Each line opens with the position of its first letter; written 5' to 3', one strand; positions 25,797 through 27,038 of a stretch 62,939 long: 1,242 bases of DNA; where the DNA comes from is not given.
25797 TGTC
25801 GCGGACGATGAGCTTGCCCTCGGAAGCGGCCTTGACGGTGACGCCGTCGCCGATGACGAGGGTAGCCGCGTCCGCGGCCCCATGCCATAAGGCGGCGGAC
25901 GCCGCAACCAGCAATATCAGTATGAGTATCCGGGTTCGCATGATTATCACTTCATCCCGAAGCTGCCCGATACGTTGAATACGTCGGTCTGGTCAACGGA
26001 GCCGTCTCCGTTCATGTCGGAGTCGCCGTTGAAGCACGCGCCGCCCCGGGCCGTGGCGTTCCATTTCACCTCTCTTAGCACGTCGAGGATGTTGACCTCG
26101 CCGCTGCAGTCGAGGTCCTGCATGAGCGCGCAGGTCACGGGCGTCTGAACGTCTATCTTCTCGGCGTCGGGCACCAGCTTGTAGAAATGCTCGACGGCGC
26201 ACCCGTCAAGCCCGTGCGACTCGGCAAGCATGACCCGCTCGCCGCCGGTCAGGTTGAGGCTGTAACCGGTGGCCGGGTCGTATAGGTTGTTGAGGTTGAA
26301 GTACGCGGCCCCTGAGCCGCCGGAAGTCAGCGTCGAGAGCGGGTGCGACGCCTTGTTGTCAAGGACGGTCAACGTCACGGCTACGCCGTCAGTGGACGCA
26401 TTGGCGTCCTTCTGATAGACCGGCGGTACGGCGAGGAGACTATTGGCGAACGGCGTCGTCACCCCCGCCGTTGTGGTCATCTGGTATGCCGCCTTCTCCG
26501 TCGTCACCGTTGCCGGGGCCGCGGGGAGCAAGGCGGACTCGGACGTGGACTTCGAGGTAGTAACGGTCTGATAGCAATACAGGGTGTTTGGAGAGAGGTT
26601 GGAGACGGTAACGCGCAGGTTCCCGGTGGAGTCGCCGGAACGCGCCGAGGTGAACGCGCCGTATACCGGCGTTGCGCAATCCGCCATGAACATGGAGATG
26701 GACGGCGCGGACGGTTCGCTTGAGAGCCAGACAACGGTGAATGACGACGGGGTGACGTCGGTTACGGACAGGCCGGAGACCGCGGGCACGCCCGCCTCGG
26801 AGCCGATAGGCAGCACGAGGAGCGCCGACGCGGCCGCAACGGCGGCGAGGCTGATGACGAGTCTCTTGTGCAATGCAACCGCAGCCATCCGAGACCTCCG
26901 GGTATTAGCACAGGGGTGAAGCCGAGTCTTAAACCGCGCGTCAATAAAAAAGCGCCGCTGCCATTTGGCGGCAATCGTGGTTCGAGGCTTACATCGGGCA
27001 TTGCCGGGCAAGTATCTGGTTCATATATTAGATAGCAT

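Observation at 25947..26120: Dockerin on the first cluster protein and a cohesin on the seventh: a matched pair in a non-cellulosomal context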

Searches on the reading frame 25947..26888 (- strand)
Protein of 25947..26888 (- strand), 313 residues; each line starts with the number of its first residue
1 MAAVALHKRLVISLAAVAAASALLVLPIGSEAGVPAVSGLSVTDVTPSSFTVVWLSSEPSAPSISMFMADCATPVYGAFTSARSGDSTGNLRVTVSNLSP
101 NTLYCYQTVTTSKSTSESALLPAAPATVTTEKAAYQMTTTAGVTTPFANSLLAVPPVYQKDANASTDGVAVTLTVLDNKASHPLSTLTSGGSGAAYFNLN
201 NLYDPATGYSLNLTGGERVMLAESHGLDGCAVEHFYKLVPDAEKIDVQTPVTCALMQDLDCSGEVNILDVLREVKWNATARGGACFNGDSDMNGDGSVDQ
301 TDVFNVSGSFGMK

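Call 6: search_protein_families(library=pfam, proteins=[window:25947-26888:-], max_evalue=1)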
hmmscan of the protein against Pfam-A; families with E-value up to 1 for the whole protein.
window:25947-26888:- (313 aa): 5 families
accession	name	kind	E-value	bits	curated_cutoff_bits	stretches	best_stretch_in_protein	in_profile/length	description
PF16656.11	Pur_ac_phosph_N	-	1.7e-06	28.9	30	1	40-117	6-87/93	Purple acid Phosphatase, N-terminal domain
PF00041.27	fn3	-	0.00021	21.8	25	1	36-112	2-70/84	Fibronectin type III domain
PF00404.24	Dockerin_1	-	0.0026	18.3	22.9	1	258-303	3-49/57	Dockerin type I domain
PF19524.4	DUF6054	-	0.0099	16.1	27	1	157-203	49-95/111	Family of unknown function (DUF6054)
PF00739.24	X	-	0.084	13.5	27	1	19-103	12-98/142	Trans-activation protein X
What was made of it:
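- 26499..26786 (-): FN3 domain of p1 (residues ~35-130). Pfam Pur_ac_phosph_N (E 1.7e-6) and fn3 (E 2e-4), both just under their cut-offs (call 6).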

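Call 9: find_homologous_proteins(query=window:25947-26888:-)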
Query window:25947-26888:- (313 aa): 9 proteins with E <= 0.001 among 8000 candidates.
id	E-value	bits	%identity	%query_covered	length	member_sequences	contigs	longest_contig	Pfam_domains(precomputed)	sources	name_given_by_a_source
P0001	9.6e-199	677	100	100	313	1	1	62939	PF16656.12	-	-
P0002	5.5e-76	274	49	89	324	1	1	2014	PF00404.25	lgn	-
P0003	1.3e-74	269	49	89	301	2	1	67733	-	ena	-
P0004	2.5e-73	265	49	89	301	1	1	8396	-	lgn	-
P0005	2.4e-68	249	46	89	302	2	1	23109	-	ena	-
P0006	6.3e-60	221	45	90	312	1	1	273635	PF00404.25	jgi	jgi:hypothetical protein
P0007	6.2e-55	205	38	90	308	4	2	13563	PF00404.25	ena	-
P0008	2.0e-34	137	34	98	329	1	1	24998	-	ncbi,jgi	jgi:hypothetical protein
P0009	1.4e-32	131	33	97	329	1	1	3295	-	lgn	-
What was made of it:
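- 25947..26888 (-): p1: secreted 313-aa protein made of signal peptide, FN3, second beta-sandwich ('X-like') and dockerin. It is identical to database protein P0001 (call 9).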

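Call 12: find_encoding_contigs(protein=P0003, flank=10000, max_places=3)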
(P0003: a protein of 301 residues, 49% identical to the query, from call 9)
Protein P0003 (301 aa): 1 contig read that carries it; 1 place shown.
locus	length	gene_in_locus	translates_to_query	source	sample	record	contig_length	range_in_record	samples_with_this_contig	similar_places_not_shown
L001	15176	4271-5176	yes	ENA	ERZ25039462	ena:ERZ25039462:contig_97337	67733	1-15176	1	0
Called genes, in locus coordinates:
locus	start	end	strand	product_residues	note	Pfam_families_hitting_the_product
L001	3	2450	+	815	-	?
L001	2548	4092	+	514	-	-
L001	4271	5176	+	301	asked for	-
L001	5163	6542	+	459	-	PF00963:Cohesin, PF19077:Big_13 (faint), PF09136:Glucodextran_B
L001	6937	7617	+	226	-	-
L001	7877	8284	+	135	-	-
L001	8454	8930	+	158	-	-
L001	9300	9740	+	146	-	PF07690:MFS_1 (weak)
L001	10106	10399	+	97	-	-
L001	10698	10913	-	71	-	-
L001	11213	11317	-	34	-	-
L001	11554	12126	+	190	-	PF03547:Mem_trans (weak)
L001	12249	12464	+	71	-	-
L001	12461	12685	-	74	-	-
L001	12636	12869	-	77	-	-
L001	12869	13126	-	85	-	-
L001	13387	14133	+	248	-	PF00702:Hydrolase, PF12710:HAD, PF13419:HAD_2, PF13242:Hydrolase_like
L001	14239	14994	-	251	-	-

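Call 13: find_encoding_contigs(protein=P0006, flank=10000, max_places=3)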
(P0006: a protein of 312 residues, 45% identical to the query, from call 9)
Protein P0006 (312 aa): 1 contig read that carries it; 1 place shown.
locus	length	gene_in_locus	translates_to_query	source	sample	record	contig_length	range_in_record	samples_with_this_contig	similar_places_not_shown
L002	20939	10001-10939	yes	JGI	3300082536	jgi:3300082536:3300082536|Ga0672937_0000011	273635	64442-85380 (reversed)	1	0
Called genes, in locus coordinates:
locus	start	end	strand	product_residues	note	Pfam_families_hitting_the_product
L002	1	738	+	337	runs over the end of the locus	PF13531:SBP_bac_11, PF01547:SBP_bac_1, PF13416:SBP_bac_8, PF12727:PBP_like (faint), PF13343:SBP_bac_6 (weak)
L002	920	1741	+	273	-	PF00528:BPD_transp_1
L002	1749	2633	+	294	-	PF00528:BPD_transp_1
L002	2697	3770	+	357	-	PF02463:SMC_N (weak), PF00005:ABC_tran, PF13304:AAA_21 (faint), PF17850:CysA_C_terminal, PF12857:TOBE_3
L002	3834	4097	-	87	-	-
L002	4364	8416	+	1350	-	PF01833:TIG (weak)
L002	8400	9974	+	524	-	-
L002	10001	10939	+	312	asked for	PF00404:Dockerin_1 (faint)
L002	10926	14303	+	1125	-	PF17936:Big_6 (faint), PF19077:Big_13 (faint), PF18998:Flg_new_2, PF03640:Lipoprotein_15 (faint)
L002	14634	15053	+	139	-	PF02662:FlpD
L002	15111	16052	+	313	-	PF02219:MTHFR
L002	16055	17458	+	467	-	PF01645:Glu_synthase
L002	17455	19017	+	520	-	PF13534:Fer4_17 (faint), PF01645:Glu_synthase, PF00478:IMPDH (weak), PF01070:FMN_dh (weak)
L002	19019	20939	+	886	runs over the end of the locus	PF01493:GXGXG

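Call 14: find_encoding_contigs(protein=P0005, flank=10000, max_places=3)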
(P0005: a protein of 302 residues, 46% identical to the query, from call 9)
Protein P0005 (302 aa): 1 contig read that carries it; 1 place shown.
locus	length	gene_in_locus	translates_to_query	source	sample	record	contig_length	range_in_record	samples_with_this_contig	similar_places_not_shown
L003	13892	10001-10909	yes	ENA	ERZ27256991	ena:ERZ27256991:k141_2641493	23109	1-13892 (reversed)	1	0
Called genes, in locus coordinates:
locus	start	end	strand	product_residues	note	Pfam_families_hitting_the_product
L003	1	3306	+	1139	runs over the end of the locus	PF26549:Tricorn_N (weak)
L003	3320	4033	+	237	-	PF00581:Rhodanese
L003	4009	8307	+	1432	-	PF28492:Beta_helix_4 (faint)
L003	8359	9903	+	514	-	-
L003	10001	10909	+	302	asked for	-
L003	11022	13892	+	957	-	?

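Call 15: find_encoding_contigs(protein=P0007, flank=10000, max_places=3)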
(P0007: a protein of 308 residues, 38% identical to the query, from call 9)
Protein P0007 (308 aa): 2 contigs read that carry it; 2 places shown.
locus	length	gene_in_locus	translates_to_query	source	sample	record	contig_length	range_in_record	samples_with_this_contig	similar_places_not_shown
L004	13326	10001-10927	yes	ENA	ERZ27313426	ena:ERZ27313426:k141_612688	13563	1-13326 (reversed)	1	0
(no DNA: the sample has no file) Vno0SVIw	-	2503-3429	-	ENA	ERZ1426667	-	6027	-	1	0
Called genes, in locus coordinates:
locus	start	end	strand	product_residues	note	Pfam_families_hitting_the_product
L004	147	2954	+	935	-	PF02743:dCache_1, PF08448:PAS_4 (faint), PF00989:PAS (weak), PF13188:PAS_8, PF13426:PAS_9, PF00512:HisKA (weak), PF02518:HATPase_c, PF00072:Response_reg, +1 more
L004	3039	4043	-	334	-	PF08240:ADH_N, PF00107:ADH_zinc_N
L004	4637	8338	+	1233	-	-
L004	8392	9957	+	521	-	-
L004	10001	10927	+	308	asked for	PF00404:Dockerin_1 (weak)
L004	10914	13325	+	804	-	?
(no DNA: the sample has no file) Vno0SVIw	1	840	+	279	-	?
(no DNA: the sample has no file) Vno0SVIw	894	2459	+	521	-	-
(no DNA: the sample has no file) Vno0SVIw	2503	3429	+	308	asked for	PF00404:Dockerin_1 (weak)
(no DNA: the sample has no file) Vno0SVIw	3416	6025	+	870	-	?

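Call 16: find_encoding_contigs(protein=P0008, flank=10000, max_places=3)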
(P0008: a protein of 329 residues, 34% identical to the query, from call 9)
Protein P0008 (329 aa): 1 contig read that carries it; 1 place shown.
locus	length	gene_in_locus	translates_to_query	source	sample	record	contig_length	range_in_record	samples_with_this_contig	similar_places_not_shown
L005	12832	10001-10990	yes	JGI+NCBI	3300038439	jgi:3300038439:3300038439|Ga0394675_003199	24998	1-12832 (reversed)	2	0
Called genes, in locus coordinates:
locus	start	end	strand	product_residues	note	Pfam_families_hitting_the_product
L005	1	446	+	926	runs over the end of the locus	-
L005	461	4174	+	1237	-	PF13517:FG-GAP_3 (faint)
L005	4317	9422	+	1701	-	PF13415:Beta-prop_FBX42, PF24681:Kelch_KLHDC2_KLHL20_DRC7, PF24681:Kelch_KLHDC2_KLHL20_DRC7, PF13415:Beta-prop_FBX42, PF24681:Kelch_KLHDC2_KLHL20_DRC7, PF24981:Beta-prop_ATRN-LZTR1, PF07705:CARDB, PF18998:Flg_new_2, +10 more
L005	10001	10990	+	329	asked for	-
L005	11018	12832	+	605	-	?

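Call 17: find_encoding_contigs(protein=P0004, flank=10000, max_places=3)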
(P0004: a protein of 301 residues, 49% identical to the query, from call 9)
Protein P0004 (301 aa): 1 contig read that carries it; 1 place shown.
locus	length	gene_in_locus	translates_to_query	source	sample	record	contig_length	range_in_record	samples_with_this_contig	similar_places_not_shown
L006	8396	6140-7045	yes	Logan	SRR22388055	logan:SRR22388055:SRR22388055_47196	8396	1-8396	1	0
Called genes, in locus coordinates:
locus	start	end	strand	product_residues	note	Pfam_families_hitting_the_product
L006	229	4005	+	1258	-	PF09099:Qn_am_d_aIII (faint)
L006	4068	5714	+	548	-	-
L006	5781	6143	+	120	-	PF05635:23S_rRNA_IVP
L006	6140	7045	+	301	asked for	-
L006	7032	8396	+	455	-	?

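Call 19: search_protein_families(library=pfam, proteins=[L001:5163-6542:+, L002:10926-14303:+, L003:11022-13892:+, L004:10914-13325:+, L005:11018-12832:+, L006:7032-8396:+], max_evalue=1)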
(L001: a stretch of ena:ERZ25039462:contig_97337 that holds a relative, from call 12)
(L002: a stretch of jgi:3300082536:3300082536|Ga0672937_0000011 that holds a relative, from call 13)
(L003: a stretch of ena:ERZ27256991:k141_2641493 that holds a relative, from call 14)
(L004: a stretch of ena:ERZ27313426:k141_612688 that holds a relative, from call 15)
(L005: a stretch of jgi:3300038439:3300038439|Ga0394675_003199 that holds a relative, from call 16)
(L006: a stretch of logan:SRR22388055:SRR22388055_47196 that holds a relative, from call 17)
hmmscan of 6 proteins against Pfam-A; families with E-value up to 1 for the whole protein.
L001:5163-6542:+ (459 aa): 6 families
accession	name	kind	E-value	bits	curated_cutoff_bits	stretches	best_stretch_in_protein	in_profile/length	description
PF09136.16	Glucodextran_B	-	1.2e-23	83.3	27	2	348-422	9-82/83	Glucodextranase, domain B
PF00963.24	Cohesin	-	9.4e-09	36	24.1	1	40-135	11-116/139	Cohesin domain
PF19077.6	Big_13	-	5.5e-07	30.5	27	2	357-422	30-101/102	Bacterial Ig-like domain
PF06832.18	BiPBP_C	-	0.013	15.8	26.8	0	167-230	21-81/90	Penicillin-Binding Protein C-terminus Family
PF02494.22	HYR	-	0.05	14.4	21.7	0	393-414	53-74/81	HYR domain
PF12245.14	Big_3_2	-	0.38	11.4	23.3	0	401-422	99-121/122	Bacterial Ig-like domain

L002:10926-14303:+ (1125 aa): 9 families
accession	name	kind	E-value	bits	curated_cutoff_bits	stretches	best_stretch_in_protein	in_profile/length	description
PF18998.6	Flg_new_2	-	1e-13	51.5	23.6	3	262-334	2-71/73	Divergent InlB B-repeat domain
PF19077.6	Big_13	-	9.7e-10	39.3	27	0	478-523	58-100/102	Bacterial Ig-like domain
PF03640.20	Lipoprotein_15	-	1.6e-08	34.4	24.4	0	402-417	14-30/47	Secreted repeat of unknown function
PF00041.27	fn3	-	0.00059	20.4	25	1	164-248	3-77/84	Fibronectin type III domain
PF16656.11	Pur_ac_phosph_N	-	0.0032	18.4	30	1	168-247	5-86/93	Purple acid Phosphatase, N-terminal domain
PF23619.1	Ig_VWA7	-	0.01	16.5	27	1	17-64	52-98/104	VWA7 Ig-like domain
PF25788.1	Ig_Rha78A_N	-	0.048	14.4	27.4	1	179-249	21-93/105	Rha78A-like, N-terminal immunoglobulin domain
PF07148.17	MalM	-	0.096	12.8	26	0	533-558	6-31/134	Maltose operon periplasmic protein precursor (MalM)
PF02470.25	MlaD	-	0.38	11.5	25.1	0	1021-1049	19-45/81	MlaD protein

L003:11022-13892:+ (957 aa): 12 families
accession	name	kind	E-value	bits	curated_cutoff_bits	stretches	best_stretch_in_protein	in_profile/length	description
PF16403.11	Bact_surface_Ig-like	-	3.2e-42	142.8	27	2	246-318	1-71/71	Bacterial surface protein, Ig-like domain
PF11617.13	Cu-binding_MopE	-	8.7e-11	42.3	27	4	745-776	1-30/30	Putative metal-binding motif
PF19077.6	Big_13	-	2.4e-05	25.2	27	3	293-317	75-99/102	Bacterial Ig-like domain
PF18981.6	InlK_D3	-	0.00011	22.6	25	2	286-318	43-75/75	Internalin K domain (D3/D4)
PF13750.12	Big_3_3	-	0.00083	19.5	27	0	292-330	14-52/157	Bacterial Ig-like domain (group 3)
PF04234.18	CopC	-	0.0029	19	23.3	0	245-308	21-83/92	CopC domain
PF12245.14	Big_3_2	-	0.0067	17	23.3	1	259-310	59-112/122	Bacterial Ig-like domain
PF02494.22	HYR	-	0.014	16.2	21.7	2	319-396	1-80/81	HYR domain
PF15418.12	DUF4625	-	0.05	14.3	27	0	369-397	102-130/131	Domain of unknown function (DUF4625)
PF05610.16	DUF779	-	0.21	12.3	25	0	535-562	10-37/94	Protein of unknown function (DUF779)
PF00801.26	PKD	-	0.33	11.4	23.5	0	292-312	56-76/80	PKD domain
PF08191.17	LRR_adjacent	-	0.54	10.9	21.8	0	625-652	28-55/57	LRR adjacent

L004:10914-13325:+ (804 aa): 10 families
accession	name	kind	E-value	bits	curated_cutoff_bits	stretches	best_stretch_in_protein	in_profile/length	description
PF09136.16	Glucodextran_B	-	7.1e-34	116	27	3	301-382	1-82/83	Glucodextranase, domain B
PF09479.16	Flg_new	-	4.3e-26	91.2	27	3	161-236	1-65/65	Listeria-Bacteroides repeat domain (List_Bact_rpt)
PF19077.6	Big_13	-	5.8e-07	30.4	27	3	405-464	30-95/102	Bacterial Ig-like domain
PF16403.11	Bact_surface_Ig-like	-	0.0058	17.1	27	0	442-467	45-70/71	Bacterial surface protein, Ig-like domain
PF13750.12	Big_3_3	-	0.0059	16.7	27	1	354-405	12-65/157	Bacterial Ig-like domain (group 3)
PF17957.7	Big_7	-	0.0089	17.1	24.1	1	473-534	1-64/70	Bacterial Ig domain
PF00801.26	PKD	-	0.0096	16.3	23.5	1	482-555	8-78/80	PKD domain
PF17936.7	Big_6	-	0.012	16.2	27.6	2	403-465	14-79/83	Bacterial Ig domain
PF15418.12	DUF4625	-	0.027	15.2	27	1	516-556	85-128/131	Domain of unknown function (DUF4625)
PF08329.16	ChitinaseA_N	-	0.031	14.4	21.2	0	502-559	51-108/133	Chitinase A, N-terminal domain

L005:11018-12832:+ (605 aa): 7 families
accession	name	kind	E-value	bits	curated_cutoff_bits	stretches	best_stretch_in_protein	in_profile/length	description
PF19028.6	TSP1_spondin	-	4.4e-57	190.6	41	8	211-262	1-52/52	Spondin-like TSP1 domain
PF00090.25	TSP_1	-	2.9e-53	178.3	21.6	8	214-262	1-49/49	Thrombospondin type 1 domain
PF19030.6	TSP1_ADAMTS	-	1.4e-34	118.6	23.8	8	517-570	1-55/55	Thrombospondin type 1 domain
PF22195.2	TSP1_CFP_C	-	2.5e-10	41.1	27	3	213-236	5-27/90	CFP-like, C-terminal thrombospondin type 1 domain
PF19035.6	TSP1_CCN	-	3.2e-09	37.4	27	3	216-262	5-44/44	CCN3 Nov like TSP1 domain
PF08117.16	Toxin_30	-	0.0013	19.4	24.5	2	496-515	9-29/36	Ptu family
PF00963.24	Cohesin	-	0.026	15.1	24.1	0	44-83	11-50/139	Cohesin domain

L006:7032-8396:+ (455 aa): 3 families
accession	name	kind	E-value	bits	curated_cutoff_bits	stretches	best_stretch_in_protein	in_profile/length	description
PF00963.24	Cohesin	-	1.4e-08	35.5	24.1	1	35-129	7-111/139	Cohesin domain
PF05610.16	DUF779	-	0.19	12.4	25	1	367-411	9-53/94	Protein of unknown function (DUF779)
PF13750.12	Big_3_3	-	0.2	11.8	27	1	307-380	14-92/157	Bacterial Ig-like domain (group 3)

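Call 27: search_protein_families(library=pfam, alignment_id=A1, max_evalue=0.1)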
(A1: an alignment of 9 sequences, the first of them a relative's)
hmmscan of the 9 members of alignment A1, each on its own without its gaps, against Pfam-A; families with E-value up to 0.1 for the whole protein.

A. member 1, P0001 (313 aa): 5 families
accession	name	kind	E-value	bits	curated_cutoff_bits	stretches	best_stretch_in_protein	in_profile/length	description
PF16656.11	Pur_ac_phosph_N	-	1.7e-06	28.9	30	1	40-117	6-87/93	Purple acid Phosphatase, N-terminal domain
PF00041.27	fn3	-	0.00021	21.8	25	1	36-112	2-70/84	Fibronectin type III domain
PF00404.24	Dockerin_1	-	0.0026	18.3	22.9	1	258-303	3-49/57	Dockerin type I domain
PF19524.4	DUF6054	-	0.0099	16.1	27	1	157-203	49-95/111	Family of unknown function (DUF6054)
PF00739.24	X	-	0.084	13.5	27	0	19-103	12-98/142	Trans-activation protein X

B. families by the number of members that match (of 9 scanned): 7 families
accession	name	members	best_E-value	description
PF16656.11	Pur_ac_phosph_N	9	1.7e-06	Purple acid Phosphatase, N-terminal domain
PF00404.24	Dockerin_1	7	1.3e-06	Dockerin type I domain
PF00041.27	fn3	5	0.00021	Fibronectin type III domain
PF16655.11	PhoD_N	4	0.017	PhoD-like phosphatase, N-terminal domain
PF19524.4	DUF6054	1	0.0099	Family of unknown function (DUF6054)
PF00036.39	EF-hand_1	1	0.051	EF hand domain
PF00739.24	X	1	0.084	Trans-activation protein X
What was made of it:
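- On Dockerin (Pfam PF00404): 7 of 9 family members match, best E 1.3e-6 (call 27).
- Checked: 7 of 9 family members match Dockerin_1, best E 1.3e-6 (call 27).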

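Call 38: predict_structure(alignment_id=A1)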
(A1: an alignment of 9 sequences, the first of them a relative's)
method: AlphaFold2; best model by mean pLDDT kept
length: 313 residues; sequences in the alignment: 9
mean_pLDDT: 75.8   pTM: 0.71
mean pLDDT of the five models: 75.8, 74.6, 74.4, 56.9, 55.6
residues with pLDDT >= 90: 102; 70-90: 91; 50-70: 85; < 50: 35
segments of 3 or more residues with pLDDT < 50: 25-31, 271-290, 310-313
pLDDT, mean of each block of 10 residues (from residue 1): 57 68 49 80 95 94 97 95 91 96 97 94 96 66 60 82 81 87 87 74 86 82 80 79 68 66 60 43 45 54 55 41
secondary structure, 60 per line:
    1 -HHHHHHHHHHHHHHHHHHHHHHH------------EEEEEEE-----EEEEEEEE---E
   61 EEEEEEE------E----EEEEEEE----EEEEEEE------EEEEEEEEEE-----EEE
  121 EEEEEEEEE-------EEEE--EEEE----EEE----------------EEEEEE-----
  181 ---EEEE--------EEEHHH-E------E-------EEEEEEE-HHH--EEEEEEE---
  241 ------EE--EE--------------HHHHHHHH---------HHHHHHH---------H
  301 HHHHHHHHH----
elements in order: H2-24 E37-43 E49-56 E60-67 E79-85 E90-96 E103-112 E118-129 E137-140 E143-146 E151-153 E170-175 E184-187 E196-198 E218-224 E231-237 H267-274 H284-290 H300-309

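Call 39: search_protein_representatives(alignment_id=A1)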
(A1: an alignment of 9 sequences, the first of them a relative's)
Query: 9 sequences, 313 profile positions. Proteins with E-value up to 0.001 (for the whole library): 1783; up to 1e-10: 323; up to 1e-30: 78. The best 150 are listed.
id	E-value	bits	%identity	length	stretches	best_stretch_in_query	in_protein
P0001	6.3e-136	468.6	-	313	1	1-311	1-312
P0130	1.2e-124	431.6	-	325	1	13-313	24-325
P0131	3.3e-92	324.9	-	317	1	14-312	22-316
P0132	5.6e-88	311.1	-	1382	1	4-256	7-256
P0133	6.5e-85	301.0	-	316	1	20-311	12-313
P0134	1.6e-80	286.6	-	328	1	14-311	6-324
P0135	3.2e-80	285.6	-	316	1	15-312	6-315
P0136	5.3e-80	284.9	-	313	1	16-312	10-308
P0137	1.5e-79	283.4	-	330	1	13-311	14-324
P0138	3.4e-76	272.4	-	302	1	36-310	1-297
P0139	8.0e-70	251.4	-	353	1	16-312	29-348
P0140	2.8e-68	246.3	-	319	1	14-310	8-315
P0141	1.4e-63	230.9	-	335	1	18-311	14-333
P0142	3.1e-51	190.3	-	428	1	18-248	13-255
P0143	1.7e-50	187.9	-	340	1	7-310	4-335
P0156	9.8e-44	165.7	-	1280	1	15-229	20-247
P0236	7.4e-26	107.0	-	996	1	6-236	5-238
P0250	2.0e-24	102.3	-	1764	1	30-229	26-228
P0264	9.4e-23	96.8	-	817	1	21-263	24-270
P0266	1.5e-22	96.2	-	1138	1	15-229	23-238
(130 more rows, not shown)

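Call 41: search_protein_families(library=ncbifam, proteins=[window:25947-26888:-], max_evalue=0.01)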
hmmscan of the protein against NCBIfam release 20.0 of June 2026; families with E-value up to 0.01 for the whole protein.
window:25947-26888:- (313 aa): 0 families
